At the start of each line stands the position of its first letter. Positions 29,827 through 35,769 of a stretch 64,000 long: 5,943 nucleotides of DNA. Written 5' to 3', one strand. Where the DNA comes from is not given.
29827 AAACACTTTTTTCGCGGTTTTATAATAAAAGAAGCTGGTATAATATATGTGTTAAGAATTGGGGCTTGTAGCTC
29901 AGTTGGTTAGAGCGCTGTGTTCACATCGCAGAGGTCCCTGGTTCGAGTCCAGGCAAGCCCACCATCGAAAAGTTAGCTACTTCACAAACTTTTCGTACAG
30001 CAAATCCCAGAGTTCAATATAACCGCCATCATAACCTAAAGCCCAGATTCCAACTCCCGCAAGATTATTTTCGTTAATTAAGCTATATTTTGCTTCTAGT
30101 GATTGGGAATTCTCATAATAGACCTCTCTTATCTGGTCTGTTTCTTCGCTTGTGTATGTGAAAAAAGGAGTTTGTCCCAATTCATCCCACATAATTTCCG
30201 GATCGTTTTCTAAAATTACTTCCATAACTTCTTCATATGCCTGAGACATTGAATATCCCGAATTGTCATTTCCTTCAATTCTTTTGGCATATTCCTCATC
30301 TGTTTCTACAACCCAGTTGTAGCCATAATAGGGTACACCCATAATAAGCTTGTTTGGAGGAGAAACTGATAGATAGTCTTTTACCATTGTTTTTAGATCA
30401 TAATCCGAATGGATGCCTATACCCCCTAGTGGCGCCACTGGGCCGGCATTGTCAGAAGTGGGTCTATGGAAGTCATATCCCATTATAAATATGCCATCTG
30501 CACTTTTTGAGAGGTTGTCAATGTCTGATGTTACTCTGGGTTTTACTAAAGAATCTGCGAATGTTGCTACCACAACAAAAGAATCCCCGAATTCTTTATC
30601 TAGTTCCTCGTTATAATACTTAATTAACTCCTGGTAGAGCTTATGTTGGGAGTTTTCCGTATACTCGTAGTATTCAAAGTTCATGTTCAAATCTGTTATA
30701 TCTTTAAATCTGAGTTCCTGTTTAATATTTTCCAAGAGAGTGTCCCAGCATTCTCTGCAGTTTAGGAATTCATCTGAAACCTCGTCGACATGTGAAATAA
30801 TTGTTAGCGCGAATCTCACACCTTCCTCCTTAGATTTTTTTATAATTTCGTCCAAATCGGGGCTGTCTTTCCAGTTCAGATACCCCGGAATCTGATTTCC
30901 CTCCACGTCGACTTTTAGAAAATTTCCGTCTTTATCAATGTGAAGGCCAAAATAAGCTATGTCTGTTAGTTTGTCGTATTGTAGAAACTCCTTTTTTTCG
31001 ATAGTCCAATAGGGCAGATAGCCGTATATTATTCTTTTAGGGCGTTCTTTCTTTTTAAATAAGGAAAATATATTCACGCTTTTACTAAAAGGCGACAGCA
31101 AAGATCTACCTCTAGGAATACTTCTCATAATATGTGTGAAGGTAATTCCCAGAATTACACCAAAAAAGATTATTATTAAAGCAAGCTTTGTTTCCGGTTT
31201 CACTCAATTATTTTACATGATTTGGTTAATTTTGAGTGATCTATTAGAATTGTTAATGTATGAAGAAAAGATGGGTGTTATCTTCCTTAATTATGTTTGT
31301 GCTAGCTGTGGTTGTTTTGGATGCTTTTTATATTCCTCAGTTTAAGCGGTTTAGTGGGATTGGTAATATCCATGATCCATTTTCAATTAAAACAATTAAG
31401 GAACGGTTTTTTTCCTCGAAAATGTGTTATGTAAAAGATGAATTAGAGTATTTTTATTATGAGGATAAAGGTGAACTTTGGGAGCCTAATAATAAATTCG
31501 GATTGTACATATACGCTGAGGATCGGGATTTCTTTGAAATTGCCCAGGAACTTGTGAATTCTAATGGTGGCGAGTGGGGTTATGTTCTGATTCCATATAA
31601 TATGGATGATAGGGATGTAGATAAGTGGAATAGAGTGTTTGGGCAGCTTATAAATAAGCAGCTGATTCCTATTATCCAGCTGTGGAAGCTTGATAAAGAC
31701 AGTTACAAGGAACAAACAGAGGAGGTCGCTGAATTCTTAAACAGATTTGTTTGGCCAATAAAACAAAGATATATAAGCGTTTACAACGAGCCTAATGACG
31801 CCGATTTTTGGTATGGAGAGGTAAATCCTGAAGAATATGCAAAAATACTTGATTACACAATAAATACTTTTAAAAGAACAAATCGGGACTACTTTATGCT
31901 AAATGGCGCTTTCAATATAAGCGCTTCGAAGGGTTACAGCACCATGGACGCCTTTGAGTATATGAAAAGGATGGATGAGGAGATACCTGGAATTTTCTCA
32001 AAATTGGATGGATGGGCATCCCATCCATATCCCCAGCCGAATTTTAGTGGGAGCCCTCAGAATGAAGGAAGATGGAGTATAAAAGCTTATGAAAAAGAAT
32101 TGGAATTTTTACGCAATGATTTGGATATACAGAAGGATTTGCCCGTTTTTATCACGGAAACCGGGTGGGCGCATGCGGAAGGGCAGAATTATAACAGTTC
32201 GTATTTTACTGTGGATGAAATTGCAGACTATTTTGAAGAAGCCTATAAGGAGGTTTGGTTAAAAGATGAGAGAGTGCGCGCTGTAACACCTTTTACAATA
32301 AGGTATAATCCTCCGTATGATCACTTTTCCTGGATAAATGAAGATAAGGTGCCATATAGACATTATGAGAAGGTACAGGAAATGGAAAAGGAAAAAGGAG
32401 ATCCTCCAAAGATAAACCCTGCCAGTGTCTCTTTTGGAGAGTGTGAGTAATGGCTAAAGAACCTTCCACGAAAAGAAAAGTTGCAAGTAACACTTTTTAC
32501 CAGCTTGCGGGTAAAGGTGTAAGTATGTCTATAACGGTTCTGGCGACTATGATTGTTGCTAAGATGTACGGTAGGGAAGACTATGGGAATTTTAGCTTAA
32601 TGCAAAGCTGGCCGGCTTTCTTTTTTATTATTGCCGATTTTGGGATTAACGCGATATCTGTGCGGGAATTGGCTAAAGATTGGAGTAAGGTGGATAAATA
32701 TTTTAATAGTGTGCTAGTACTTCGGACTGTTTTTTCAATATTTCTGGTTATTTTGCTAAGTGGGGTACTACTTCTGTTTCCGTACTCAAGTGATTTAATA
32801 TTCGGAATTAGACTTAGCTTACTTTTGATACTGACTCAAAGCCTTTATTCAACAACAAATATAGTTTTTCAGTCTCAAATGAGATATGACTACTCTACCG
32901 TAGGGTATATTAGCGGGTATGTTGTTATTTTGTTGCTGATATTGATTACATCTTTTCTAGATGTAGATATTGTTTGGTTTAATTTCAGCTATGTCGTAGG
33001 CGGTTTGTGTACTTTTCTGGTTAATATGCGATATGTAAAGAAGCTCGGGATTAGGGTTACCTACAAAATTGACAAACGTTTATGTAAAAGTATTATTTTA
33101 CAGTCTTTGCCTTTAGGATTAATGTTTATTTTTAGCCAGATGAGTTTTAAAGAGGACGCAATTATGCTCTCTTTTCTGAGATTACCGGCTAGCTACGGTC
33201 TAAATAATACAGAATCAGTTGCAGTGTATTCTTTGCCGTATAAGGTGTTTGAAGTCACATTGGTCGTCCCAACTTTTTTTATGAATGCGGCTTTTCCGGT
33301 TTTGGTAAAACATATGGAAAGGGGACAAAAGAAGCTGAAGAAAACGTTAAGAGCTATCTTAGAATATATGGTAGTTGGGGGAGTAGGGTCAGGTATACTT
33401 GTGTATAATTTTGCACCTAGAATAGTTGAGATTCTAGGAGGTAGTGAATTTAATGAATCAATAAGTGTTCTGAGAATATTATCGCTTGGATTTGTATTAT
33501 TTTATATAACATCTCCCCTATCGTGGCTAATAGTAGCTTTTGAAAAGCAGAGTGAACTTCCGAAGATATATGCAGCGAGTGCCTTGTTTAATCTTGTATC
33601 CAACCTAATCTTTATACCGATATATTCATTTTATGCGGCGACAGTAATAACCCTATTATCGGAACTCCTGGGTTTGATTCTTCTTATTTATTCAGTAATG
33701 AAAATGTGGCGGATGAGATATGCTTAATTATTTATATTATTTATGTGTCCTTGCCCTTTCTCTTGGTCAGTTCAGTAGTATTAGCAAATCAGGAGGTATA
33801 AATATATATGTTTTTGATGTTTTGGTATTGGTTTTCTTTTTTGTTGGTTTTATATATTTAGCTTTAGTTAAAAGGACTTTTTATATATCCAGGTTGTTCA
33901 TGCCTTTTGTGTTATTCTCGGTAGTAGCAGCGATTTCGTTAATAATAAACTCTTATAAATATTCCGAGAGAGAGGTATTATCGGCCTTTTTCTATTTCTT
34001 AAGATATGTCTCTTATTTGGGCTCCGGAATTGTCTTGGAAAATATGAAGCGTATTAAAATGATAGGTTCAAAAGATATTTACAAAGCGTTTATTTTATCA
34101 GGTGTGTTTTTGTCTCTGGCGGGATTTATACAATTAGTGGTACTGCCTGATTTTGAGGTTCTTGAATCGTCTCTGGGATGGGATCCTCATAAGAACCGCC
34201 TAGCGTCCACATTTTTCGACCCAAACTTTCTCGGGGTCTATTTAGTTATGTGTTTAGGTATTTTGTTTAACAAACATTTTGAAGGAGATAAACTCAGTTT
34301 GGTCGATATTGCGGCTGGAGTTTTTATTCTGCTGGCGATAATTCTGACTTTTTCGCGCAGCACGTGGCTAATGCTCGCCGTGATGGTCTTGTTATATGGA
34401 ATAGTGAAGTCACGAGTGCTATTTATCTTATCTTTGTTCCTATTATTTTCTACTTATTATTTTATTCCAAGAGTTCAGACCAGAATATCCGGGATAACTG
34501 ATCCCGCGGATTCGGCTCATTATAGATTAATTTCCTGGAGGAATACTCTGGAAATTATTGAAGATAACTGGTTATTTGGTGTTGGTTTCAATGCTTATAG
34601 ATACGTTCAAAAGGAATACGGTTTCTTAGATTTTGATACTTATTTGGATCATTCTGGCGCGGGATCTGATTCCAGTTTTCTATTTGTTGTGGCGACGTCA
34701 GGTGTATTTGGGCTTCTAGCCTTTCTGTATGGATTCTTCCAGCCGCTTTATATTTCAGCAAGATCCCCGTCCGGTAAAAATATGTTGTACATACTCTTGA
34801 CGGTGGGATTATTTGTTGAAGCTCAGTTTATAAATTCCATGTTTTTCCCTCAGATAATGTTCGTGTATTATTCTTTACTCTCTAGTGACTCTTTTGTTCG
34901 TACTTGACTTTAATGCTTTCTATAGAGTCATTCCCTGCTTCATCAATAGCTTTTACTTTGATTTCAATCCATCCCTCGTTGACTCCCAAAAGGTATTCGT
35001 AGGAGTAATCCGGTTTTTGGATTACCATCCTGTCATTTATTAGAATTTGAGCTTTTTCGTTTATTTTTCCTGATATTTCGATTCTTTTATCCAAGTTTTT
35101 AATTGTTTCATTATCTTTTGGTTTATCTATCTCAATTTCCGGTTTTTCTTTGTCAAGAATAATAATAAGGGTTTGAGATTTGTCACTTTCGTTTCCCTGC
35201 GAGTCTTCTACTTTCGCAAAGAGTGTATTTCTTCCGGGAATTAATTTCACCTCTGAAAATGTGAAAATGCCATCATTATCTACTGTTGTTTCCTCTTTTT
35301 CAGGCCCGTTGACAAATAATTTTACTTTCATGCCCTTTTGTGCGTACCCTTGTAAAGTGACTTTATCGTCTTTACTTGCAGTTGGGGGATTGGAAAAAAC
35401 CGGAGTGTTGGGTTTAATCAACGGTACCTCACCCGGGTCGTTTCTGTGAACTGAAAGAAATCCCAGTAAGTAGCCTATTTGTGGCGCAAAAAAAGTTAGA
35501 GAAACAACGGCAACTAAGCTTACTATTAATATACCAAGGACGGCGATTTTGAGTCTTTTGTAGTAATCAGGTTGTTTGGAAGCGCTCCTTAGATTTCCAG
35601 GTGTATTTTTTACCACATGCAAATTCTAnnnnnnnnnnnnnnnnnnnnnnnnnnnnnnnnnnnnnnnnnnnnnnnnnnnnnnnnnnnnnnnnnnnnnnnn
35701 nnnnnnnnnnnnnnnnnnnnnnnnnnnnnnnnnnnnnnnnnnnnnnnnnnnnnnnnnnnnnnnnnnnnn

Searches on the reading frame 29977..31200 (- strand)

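Call 38: search_protein_families(library=pfam, proteins=[window:29977-31200:-], max_evalue=0.0001)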
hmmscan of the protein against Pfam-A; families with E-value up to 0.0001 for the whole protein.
window:29977-31200:- (407 aa): 1 family
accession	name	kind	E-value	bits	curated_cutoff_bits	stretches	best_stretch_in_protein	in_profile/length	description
PF00704.34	Glyco_hydro_18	-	7.5e-28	98.5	29.6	1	58-391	2-317/317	Glycosyl hydrolases family 18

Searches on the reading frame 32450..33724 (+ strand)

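Call 38: search_protein_families(library=pfam, proteins=[window:32450-33724:+], max_evalue=0.0001)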
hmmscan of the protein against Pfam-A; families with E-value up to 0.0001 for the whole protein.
window:32450-33724:+ (425 aa): 1 family
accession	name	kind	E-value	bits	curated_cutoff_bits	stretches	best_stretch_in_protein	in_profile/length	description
PF01943.22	Polysacc_synt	-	1.2e-20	74.6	28.2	1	12-287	2-272/274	Polysaccharide biosynthesis protein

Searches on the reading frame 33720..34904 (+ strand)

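Call 38: search_protein_families(library=pfam, proteins=[window:33720-34904:+], max_evalue=0.0001)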
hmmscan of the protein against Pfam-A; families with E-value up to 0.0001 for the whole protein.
window:33720-34904:+ (395 aa): 1 family
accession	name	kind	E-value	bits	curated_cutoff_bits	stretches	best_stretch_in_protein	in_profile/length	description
PF04932.20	Wzy_C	-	5.9e-16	59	31.7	1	199-336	2-149/149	O-Antigen ligase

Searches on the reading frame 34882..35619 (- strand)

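Call 39: search_protein_families(library=pfam, proteins=[window:34882-35619:-], max_evalue=0.0001)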
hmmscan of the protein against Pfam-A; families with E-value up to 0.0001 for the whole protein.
window:34882-35619:- (245 aa): 3 families
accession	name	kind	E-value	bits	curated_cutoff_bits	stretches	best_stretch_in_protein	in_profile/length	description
PF09136.16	Glucodextran_B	-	9.9e-12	45.1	27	1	160-240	1-81/83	Glucodextranase, domain B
PF19077.6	Big_13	-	4e-08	34.1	27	1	86-153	28-98/102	Bacterial Ig-like domain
PF17936.7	Big_6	-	4e-05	24.2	27.6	0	83-149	11-78/83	Bacterial Ig domain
